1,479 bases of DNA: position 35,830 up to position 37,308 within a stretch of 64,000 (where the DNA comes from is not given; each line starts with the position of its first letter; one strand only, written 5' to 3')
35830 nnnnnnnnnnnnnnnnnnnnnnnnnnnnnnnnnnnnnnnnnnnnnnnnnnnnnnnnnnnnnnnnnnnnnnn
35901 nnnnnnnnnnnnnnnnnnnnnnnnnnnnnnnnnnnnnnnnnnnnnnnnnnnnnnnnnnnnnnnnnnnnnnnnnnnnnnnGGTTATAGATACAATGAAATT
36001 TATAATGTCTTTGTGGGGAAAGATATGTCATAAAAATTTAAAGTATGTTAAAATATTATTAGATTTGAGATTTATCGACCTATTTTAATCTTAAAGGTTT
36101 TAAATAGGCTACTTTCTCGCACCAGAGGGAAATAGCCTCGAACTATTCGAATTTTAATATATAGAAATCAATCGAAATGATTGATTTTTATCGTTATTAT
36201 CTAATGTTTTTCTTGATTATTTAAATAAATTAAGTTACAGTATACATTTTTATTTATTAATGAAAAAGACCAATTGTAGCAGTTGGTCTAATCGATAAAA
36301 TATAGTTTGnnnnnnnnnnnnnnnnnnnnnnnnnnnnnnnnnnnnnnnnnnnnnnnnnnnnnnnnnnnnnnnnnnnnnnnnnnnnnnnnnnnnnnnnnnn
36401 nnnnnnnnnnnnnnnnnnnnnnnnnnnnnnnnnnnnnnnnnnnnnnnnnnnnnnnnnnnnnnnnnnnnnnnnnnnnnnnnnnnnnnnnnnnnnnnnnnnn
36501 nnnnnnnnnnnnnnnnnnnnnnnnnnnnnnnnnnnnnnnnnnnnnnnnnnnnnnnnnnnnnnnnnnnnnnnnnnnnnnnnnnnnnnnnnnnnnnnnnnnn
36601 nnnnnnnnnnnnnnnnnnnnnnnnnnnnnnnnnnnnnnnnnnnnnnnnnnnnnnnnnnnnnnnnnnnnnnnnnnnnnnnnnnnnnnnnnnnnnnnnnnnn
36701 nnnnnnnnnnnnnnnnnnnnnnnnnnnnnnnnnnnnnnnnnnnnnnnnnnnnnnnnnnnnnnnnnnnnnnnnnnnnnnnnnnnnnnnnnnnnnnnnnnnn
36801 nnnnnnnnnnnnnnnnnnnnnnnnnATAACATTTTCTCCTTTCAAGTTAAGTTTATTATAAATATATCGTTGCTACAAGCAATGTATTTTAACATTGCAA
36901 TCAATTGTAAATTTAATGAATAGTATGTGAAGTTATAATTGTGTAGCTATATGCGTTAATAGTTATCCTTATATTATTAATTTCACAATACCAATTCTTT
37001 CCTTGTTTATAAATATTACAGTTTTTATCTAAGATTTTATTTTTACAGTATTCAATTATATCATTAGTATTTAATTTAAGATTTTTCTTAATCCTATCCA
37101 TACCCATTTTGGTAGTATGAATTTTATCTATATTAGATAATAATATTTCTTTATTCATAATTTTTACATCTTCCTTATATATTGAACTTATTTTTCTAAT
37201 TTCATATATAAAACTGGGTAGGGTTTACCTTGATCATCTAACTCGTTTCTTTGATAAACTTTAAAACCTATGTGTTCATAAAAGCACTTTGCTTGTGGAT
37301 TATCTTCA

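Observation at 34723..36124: fic gene bracketed by 78-bp direct repeats: candidate mobile cassette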

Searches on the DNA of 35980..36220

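Call 38: search_rna_families(source=window, start=35980, end=36220, threshold=evalue, max_evalue=10, show_alignments=3)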
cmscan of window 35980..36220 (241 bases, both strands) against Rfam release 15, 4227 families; matches with E-value up to 10: 4.
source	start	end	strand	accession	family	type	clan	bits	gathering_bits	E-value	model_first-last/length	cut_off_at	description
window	36123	36203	-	RF00204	snoR12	Gene; snRNA; snoRNA; CD-box;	-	16.4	39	1.7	1-83/83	no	Small nucleolar RNA R12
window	36133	36203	-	RF00349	snoR11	Gene; snRNA; snoRNA; CD-box;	-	14.6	50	9.6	1-90/90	no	Small nucleolar RNA R11/Z151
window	36040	36138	+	RF04180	BTnc231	Gene; sRNA;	-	12.8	80.4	2.7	1-154/154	no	Bacteroides sRNA BTnc231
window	36052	36213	-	RF02546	LSU_trypano_mito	Gene; rRNA;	CL00112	10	60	5.5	161-561/561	no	Trypanosomatid mitochondrial large subunit ribosomal RNA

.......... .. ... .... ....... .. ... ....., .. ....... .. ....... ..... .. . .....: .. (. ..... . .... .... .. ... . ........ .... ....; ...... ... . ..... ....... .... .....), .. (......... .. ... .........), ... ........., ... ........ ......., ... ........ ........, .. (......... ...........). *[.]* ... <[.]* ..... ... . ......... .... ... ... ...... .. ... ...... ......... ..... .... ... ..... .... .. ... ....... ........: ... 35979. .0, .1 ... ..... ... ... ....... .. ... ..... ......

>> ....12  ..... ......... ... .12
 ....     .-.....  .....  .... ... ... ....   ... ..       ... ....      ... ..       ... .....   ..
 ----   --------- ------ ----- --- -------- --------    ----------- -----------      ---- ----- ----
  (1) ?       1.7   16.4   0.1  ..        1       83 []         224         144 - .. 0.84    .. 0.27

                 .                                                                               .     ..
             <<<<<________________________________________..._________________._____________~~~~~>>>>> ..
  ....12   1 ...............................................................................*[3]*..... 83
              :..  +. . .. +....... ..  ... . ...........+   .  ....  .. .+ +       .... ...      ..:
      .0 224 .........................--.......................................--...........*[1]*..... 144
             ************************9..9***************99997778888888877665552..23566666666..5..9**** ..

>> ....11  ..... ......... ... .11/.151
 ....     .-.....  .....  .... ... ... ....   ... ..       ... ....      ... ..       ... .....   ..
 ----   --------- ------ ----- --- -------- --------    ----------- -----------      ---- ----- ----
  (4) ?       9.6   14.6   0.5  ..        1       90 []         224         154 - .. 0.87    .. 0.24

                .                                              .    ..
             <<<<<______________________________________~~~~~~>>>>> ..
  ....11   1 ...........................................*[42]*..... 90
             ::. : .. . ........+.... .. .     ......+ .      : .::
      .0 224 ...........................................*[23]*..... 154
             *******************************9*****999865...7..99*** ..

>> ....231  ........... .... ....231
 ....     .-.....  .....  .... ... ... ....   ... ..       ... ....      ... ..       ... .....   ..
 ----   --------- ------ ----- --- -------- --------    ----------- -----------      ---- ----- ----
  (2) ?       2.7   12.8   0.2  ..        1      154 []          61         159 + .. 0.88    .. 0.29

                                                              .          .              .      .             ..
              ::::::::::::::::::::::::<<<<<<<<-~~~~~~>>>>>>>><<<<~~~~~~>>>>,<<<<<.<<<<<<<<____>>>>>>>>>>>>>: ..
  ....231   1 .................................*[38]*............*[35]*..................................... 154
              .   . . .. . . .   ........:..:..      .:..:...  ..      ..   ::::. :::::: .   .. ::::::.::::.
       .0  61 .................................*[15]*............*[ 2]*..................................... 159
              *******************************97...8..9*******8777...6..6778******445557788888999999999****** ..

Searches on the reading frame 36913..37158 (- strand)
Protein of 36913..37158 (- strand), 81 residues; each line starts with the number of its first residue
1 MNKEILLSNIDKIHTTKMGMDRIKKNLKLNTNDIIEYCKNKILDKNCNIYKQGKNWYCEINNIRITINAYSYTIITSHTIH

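Call 11: search_protein_families(library=pfam, proteins=[window:36913-37158:-], max_evalue=0.01)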
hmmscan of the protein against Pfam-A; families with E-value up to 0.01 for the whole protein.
window:36913-37158:- (81 aa): 1 family
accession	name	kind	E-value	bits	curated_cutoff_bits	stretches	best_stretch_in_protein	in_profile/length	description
PF12636.12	DUF3781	-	1.5e-30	105.4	27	1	8-78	2-72/72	Protein of unknown function (DUF3781)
